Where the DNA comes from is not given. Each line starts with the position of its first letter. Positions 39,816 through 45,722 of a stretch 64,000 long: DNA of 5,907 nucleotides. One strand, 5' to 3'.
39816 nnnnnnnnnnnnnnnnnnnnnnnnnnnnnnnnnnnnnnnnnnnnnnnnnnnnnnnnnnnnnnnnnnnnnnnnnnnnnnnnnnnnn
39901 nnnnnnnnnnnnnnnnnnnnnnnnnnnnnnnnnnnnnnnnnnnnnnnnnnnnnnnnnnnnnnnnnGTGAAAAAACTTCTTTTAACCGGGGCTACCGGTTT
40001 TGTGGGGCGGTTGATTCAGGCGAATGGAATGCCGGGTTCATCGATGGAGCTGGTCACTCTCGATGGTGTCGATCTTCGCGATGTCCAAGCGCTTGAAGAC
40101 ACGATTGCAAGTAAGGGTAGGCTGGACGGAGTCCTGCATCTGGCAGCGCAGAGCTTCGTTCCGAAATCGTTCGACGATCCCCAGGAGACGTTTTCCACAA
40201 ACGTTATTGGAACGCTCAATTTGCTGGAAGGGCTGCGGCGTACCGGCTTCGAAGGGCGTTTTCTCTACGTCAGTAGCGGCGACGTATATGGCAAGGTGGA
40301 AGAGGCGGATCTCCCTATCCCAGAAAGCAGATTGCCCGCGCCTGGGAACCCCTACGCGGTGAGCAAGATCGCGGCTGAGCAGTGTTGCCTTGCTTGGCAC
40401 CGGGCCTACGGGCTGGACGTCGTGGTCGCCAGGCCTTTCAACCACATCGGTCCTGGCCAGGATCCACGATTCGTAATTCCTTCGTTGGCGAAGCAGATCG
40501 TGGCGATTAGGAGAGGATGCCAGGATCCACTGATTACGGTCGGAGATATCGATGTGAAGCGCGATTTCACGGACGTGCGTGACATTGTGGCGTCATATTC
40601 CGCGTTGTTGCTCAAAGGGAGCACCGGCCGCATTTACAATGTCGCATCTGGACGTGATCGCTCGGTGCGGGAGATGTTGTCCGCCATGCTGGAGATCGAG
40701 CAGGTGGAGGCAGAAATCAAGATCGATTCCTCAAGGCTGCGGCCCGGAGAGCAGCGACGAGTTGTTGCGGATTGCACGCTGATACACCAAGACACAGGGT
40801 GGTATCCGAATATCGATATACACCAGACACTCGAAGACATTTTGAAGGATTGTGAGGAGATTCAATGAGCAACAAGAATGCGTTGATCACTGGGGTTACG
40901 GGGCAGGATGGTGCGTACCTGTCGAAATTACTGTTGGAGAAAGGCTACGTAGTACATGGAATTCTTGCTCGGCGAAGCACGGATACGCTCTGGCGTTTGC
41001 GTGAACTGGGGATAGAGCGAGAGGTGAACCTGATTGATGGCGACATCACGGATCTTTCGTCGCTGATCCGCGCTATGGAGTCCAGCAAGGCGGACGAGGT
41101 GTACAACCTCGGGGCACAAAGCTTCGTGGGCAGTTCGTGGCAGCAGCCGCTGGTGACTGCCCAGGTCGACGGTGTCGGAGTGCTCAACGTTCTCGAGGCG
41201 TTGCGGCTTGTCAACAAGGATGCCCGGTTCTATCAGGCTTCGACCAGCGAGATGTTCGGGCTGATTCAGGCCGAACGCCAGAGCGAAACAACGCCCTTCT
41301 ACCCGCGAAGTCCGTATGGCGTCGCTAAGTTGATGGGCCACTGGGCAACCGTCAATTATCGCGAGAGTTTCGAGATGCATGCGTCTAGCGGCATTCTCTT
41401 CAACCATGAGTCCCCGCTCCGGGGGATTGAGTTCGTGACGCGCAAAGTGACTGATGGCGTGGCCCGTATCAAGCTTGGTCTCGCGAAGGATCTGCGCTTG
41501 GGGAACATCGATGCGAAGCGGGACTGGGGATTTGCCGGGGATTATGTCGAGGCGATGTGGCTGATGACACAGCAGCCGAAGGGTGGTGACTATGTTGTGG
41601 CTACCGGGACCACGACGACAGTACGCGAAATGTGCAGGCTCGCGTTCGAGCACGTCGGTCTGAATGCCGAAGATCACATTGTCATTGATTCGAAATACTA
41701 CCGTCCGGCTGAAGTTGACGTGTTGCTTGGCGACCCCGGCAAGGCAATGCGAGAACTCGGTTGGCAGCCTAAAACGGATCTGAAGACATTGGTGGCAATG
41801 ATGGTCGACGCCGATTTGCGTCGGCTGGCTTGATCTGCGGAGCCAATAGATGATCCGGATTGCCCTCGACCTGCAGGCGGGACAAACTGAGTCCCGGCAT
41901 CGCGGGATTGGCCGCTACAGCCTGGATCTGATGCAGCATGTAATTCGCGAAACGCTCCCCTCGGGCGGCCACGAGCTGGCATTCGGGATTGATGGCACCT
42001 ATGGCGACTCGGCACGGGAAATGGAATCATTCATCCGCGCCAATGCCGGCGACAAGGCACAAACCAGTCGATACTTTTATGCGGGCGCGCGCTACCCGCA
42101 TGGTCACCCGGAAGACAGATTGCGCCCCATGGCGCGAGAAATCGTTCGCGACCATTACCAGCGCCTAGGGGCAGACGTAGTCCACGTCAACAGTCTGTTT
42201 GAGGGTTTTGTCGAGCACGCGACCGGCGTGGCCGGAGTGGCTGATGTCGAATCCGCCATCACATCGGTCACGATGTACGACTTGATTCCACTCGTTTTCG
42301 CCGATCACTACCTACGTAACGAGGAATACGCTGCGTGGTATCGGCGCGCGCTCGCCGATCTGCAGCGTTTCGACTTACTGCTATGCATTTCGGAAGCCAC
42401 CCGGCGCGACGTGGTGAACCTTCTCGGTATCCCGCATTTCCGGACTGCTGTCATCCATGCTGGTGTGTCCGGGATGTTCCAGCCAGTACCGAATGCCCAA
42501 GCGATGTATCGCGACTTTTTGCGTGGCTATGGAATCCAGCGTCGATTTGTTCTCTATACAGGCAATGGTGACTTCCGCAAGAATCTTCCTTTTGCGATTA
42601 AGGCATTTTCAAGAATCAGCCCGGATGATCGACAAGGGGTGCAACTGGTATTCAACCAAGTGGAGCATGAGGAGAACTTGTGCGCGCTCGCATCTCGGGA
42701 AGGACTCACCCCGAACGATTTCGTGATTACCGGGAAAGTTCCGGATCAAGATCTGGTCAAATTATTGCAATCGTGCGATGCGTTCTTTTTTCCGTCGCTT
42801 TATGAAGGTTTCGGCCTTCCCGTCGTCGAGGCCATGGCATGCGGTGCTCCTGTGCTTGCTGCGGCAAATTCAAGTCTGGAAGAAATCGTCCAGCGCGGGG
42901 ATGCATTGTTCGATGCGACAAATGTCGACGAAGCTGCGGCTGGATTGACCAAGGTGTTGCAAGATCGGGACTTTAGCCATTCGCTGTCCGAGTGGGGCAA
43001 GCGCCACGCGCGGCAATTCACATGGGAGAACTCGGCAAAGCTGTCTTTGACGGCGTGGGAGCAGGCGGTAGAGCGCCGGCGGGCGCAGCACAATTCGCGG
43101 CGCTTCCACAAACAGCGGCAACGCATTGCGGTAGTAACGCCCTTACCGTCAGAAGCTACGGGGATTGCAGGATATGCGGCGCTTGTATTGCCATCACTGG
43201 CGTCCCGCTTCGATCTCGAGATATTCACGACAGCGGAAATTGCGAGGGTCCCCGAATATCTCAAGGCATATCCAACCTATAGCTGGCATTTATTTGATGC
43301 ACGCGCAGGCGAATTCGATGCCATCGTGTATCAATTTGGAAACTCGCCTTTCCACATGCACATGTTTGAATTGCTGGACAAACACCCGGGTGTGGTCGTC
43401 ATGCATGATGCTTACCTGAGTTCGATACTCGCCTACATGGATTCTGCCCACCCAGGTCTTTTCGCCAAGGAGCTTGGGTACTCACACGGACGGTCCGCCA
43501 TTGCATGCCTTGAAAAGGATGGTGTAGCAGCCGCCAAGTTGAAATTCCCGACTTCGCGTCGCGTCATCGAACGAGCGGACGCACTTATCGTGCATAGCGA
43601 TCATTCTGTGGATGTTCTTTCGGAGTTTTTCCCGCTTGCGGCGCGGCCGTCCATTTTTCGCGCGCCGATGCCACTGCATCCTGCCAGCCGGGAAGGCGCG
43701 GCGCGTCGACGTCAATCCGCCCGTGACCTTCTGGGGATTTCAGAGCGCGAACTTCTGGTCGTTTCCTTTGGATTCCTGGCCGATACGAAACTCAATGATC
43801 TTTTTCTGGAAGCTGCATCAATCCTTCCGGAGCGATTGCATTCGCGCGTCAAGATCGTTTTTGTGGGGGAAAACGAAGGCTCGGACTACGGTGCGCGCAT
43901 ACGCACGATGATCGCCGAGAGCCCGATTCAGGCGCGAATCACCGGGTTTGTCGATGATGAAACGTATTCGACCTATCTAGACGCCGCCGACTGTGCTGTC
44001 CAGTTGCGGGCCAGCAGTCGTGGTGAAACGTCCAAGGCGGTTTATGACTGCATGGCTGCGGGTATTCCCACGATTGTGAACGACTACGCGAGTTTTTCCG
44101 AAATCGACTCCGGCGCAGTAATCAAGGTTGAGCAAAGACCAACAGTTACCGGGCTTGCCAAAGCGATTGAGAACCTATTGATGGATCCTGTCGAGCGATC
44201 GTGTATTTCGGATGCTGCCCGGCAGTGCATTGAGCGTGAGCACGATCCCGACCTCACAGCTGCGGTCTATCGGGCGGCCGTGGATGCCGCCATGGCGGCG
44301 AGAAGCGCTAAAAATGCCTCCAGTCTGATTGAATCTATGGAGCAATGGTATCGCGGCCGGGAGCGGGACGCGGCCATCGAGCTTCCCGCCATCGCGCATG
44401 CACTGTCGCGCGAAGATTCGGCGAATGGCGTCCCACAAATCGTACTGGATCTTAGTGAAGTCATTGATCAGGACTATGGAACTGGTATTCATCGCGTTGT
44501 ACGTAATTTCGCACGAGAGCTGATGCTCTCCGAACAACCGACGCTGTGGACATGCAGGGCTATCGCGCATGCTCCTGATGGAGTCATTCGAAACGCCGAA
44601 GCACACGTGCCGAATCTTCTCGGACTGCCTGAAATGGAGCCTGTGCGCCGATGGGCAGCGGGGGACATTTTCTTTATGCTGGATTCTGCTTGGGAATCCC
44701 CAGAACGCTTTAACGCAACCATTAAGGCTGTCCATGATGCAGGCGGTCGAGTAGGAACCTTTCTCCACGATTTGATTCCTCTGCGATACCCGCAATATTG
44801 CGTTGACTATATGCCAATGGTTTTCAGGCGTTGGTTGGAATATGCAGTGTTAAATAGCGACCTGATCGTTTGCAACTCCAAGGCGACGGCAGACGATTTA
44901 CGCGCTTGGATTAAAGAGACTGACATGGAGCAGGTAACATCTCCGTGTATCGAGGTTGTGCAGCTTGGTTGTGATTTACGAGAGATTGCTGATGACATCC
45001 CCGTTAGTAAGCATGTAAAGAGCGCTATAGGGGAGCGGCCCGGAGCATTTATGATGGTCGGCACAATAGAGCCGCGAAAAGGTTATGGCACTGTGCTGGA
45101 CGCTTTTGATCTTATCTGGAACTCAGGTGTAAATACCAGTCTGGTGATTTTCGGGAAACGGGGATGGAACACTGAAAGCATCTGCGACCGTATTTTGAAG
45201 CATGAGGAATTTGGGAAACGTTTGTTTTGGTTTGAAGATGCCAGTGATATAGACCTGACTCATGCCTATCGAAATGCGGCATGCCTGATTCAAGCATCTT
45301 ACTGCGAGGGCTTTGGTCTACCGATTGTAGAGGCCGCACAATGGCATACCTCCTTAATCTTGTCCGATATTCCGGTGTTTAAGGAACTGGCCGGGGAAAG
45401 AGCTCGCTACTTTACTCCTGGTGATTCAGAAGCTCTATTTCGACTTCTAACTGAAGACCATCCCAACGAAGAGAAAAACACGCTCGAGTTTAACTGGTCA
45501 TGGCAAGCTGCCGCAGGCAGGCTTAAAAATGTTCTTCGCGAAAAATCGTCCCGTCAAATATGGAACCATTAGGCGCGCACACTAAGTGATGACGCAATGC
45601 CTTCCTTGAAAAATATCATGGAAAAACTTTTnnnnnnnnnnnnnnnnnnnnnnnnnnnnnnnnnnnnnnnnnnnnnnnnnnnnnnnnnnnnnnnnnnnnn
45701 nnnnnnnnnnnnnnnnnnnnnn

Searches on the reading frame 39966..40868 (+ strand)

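Call 17: search_protein_families(library=pfam, proteins=[window:39966-40868:+], max_evalue=0.0001)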
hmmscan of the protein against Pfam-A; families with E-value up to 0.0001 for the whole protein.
window:39966-40868:+ (300 aa): 6 families
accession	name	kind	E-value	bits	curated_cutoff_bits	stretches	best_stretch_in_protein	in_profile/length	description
PF16363.11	GDP_Man_Dehyd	-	4.6e-59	201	27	1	30-291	54-331/332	GDP-mannose 4,6 dehydratase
PF01370.27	Epimerase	-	1.2e-50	172.6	20.9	1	5-227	2-240/240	NAD dependent epimerase/dehydratase family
PF02719.21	Polysacc_synt_2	-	1.9e-09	37.6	20.2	0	36-95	62-120/293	Polysaccharide biosynthesis protein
PF04321.23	RmlD_sub_bind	-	2.4e-09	37.1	27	1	3-143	2-138/287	RmlD substrate binding domain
PF07993.18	NAD_binding_4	-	3.4e-09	36.7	20.1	1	52-157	88-204/258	Male sterility protein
PF01073.25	3Beta_HSD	-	2.6e-05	23.8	22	0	34-143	51-159/280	3-beta hydroxysteroid dehydrogenase/isomerase family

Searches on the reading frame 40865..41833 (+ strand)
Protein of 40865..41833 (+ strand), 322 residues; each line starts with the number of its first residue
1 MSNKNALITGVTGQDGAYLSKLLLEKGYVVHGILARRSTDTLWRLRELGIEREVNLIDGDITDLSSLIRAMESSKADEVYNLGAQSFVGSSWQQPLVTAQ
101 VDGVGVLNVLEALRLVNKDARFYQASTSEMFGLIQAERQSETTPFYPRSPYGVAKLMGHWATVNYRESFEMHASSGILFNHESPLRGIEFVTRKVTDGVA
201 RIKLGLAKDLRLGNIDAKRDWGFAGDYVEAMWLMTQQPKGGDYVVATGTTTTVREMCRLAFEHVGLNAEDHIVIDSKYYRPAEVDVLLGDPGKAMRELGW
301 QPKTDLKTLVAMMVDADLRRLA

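Call 17: search_protein_families(library=pfam, proteins=[window:40865-41833:+], max_evalue=0.0001)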
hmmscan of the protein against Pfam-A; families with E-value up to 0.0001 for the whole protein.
window:40865-41833:+ (322 aa): 3 families
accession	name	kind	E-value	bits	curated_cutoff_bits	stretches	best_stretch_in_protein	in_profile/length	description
PF16363.11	GDP_Man_Dehyd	-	7.7e-125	417.2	27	1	7-313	1-332/332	GDP-mannose 4,6 dehydratase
PF01370.27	Epimerase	-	4.1e-62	210.2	20.9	1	6-246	1-240/240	NAD dependent epimerase/dehydratase family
PF04321.23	RmlD_sub_bind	-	5.7e-08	32.6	27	1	6-165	3-139/287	RmlD substrate binding domain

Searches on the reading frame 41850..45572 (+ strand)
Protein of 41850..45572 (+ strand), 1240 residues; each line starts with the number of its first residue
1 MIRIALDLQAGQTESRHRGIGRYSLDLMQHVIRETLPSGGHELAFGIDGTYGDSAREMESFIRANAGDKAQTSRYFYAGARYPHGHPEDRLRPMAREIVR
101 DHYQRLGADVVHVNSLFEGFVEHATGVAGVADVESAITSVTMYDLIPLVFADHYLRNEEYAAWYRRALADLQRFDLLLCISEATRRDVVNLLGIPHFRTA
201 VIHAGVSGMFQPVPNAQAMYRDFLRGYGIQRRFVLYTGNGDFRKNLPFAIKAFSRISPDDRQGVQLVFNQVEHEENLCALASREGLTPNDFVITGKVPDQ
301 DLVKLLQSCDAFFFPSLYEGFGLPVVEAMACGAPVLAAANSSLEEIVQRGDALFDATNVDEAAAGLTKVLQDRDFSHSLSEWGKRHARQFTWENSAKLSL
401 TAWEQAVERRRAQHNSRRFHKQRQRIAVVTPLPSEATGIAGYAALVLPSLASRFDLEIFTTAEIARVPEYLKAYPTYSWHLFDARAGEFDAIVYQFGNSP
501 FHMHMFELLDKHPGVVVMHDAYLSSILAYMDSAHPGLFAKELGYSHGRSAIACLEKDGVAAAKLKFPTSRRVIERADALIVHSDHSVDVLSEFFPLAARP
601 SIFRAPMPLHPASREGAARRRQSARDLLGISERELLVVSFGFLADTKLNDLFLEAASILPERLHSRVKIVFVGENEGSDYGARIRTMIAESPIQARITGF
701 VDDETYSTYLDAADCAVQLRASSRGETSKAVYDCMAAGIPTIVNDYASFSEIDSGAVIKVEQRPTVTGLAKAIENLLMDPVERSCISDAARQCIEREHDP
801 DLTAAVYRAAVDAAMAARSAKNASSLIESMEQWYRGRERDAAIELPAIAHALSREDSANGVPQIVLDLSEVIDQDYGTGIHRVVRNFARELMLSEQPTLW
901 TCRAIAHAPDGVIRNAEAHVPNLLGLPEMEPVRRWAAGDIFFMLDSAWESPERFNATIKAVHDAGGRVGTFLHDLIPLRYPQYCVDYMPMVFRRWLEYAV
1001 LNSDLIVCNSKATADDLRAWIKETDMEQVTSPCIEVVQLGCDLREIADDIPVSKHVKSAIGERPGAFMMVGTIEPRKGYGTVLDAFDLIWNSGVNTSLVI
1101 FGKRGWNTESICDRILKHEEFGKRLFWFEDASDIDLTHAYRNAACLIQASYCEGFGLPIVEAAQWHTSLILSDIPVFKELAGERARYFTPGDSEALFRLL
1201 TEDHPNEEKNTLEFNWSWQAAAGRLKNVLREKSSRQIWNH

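Call 3: search_protein_families(library=pfam, proteins=[window:41850-45572:+], max_evalue=0.01)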
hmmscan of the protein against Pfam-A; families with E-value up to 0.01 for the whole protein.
window:41850-45572:+ (1240 aa): 6 families
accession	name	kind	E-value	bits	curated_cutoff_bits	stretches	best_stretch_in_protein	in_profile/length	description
PF00534.26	Glycos_transf_1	-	1.3e-64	217.3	26.4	3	231-385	15-171/172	Glycosyl transferases group 1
PF13692.12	Glyco_trans_1_4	-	4.8e-47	160.2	27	3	233-372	3-142/142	Glycosyl transferases group 1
PF13439.12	Glyco_transf_4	-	9.1e-16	58.8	28.5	2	74-206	38-166/170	Glycosyltransferase Family 4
PF13524.12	Glyco_trans_1_2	-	2.8e-15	57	25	2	293-396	31-139/144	Glycosyl transferase-like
PF20706.3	GT4-conflict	-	4.5e-13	49.4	26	1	299-365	272-335/385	Family 4 Glycosyltransferase in conflict systems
PF13579.12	Glyco_trans_4_4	-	0.003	18.4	29.7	1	89-205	53-158/158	Glycosyl transferase 4-like domain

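Call 5: search_protein_families(library=ncbifam, proteins=[window:41850-45572:+], max_evalue=0.01)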
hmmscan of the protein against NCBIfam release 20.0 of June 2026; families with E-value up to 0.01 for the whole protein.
window:41850-45572:+ (1240 aa): 33 families (the best 25 are shown)
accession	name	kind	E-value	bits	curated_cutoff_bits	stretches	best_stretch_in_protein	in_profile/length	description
TIGR04047.1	MSMEG_0565_glyc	hypoth_equivalog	1e-46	159.8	259.85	3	159-403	127-371/373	MSMEG_0565 family glycosyltransferase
NF041876.1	EPS_EpsE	equivalog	2.1e-33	116.1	400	3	632-805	212-387/389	exopolysaccharide biosynthesis GT4 family glycosyltransferase EpsE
TIGR03449.1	mycothiol_MshA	equivalog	1.7e-30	106.2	462.5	3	175-407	166-404/406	D-inositol-3-phosphate glycosyltransferase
NF038295.1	EPS_HpsP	equivalog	4.7e-28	98.3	550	3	231-405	207-386/388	hormogonium polysaccharide biosynthesis glycosyltransferase HpsP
TIGR02149.1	glgA_Coryne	subfamily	4.3e-25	88.7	302.4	2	170-403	141-387/391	glycogen synthase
NF053787.1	GlcN_PG_synth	equivalog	1.7e-20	73.2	480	2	173-402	143-355/361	N-acetylglucosaminyl phosphatidylglycerol synthase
TIGR03999.1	thiol_BshA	equivalog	5.9e-20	71.5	273.7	1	243-395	211-362/375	N-acetyl-alpha-D-glucosaminyl L-malate synthase BshA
TIGR04157.1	glyco_rSAM_CFB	subfamily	7.2e-20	71.3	400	2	164-351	160-343/406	TIGR04157 family glycosyltransferase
TIGR03088.1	stp2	hypoth_equivalog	4.5e-19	68.7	409.05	2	245-394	208-361/374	TIGR03088 family PEP-CTERM/XrtA system glycosyltransferase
NF053513.1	Gtran_IagA_BgsA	equivalog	5.1e-17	61.9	460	2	288-391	215-316/333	LTA glycolipid anchor biosynthesis glycosyltransferase, IagA/BgsA family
NF049987.1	DaglGlyslTfaseDgs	equivalog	7.5e-15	54.7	500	3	1136-1207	225-295/332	processive diacylglycerol alpha-glucosyltransferase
TIGR04348.1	TIGR04348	equivalog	1e-14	54.3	300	2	264-395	168-300/310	selenoneine biosynthesis selenosugar synthase SenB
TIGR04063.1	stp3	hypoth_equivalog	6.5e-14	51.6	442.05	2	171-399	155-388/397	TIGR04063 family PEP-CTERM/XrtA system glycosyltransferase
NF047684.1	TeichurnBiosyTuaC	equivalog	1.3e-13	50.6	550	2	290-396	271-379/391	teichuronic acid biosynthesis protein TuaC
NF041010.1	glycosy_Agl16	equivalog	2.9e-13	49.4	575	2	171-403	131-348/352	glycosylation protein Agl16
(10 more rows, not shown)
